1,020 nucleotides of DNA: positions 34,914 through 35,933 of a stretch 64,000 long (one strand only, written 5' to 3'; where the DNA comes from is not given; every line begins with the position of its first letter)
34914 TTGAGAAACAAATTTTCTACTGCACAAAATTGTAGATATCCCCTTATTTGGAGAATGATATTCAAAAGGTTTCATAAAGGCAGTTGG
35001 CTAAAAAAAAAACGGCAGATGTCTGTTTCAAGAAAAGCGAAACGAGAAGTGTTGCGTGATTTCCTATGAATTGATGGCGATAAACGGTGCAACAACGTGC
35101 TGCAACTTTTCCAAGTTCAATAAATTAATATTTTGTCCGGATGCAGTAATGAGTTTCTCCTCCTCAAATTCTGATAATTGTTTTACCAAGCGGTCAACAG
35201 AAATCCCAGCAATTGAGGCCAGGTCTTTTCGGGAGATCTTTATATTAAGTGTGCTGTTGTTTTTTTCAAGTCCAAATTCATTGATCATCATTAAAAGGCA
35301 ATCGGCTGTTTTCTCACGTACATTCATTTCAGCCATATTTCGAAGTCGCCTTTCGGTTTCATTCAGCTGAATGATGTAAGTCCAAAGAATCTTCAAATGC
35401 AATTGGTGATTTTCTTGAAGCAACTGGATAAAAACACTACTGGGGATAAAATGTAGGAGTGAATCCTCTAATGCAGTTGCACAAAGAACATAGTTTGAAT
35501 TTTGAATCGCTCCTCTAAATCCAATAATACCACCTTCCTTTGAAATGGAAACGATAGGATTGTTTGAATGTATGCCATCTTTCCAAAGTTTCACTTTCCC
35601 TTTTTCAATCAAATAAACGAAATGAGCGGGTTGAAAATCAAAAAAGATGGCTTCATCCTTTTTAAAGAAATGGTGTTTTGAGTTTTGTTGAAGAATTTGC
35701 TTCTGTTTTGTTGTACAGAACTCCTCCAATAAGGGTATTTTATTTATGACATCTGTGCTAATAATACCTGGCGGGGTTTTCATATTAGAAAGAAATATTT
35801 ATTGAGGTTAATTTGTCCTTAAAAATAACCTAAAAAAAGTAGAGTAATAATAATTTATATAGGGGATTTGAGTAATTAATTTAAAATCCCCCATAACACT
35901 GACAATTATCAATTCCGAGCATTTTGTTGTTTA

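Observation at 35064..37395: Tandem Crp/Fnr regulator duplication with a leftover 5' fragment of a sensor gene between the copies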

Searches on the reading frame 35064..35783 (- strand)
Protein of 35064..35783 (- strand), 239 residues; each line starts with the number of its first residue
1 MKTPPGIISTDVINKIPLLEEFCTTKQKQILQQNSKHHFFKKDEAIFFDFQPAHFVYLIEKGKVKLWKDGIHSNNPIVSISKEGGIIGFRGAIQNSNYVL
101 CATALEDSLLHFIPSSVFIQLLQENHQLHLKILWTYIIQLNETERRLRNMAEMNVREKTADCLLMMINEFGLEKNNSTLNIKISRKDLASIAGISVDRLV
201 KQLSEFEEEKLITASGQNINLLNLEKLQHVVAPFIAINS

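Call 10: search_protein_families(library=pfam, proteins=[window:35064-35783:-], max_evalue=0.01)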
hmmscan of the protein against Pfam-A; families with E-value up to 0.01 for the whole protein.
window:35064-35783:- (239 aa): 2 families
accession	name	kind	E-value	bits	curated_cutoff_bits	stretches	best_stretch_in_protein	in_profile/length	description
PF00027.35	cNMP_binding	-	5.4e-13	49.2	27.5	1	39-125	3-89/89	Cyclic nucleotide-binding domain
PF13545.12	HTH_Crp_2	-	2.2e-10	40.8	27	1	158-229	2-69/70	Crp-like helix-turn-helix domain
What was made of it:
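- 35064..35783 (-): Crp1: Crp/Fnr-family regulator, 239 aa. This is the downstream copy and the faster-evolving one. It has cNMP_binding and HTH_Crp_2 domains (call 10).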

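Call 45: search_protein_families(library=ncbifam, proteins=[window:35064-35783:-], max_evalue=0.01)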
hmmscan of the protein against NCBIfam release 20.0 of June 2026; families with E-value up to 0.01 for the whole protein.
window:35064-35783:- (239 aa): 9 families
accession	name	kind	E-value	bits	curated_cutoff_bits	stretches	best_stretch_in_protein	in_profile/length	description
NF008732.0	PRK11753.1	equivalog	1.7e-13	50.6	266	1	27-220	16-209/214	cAMP-activated global transcriptional regulator CRP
NF008365.0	PRK11161.1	subfamily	4.3e-11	42.6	228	1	37-231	49-243/250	fumarate/nitrate reduction transcriptional regulator Fnr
TIGR03697.1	NtcA_cyano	equivalog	6.1e-11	42.4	244.95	1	45-228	3-189/193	global nitrogen regulator NtcA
NF006901.0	PRK09392.1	equivalog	5.8e-09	35.6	211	1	12-234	8-224/236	transcriptional activator FtrB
NF050806.1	TransRegFixKCaul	equivalog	8.8e-09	34.9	300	1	24-222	12-205/215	transcriptional regulator FixK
NF041163.2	encap_f2b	equivalog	7.6e-05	22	400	1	12-133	72-194/450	family 2B encapsulin nanocompartment shell protein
NF045989.1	TransRegFnrLRhodb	equivalog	0.00045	19.5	300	1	23-228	24-232/245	transcriptional regulator FnrL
NF050815.1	TransActFtrBCaul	equivalog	0.0017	17.7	300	1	13-233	11-225/251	transcriptional activator FtrB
NF052518.1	TransRegLdrP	equivalog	0.0082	16.2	300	0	40-228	4-185/195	transcriptional regulator LdrP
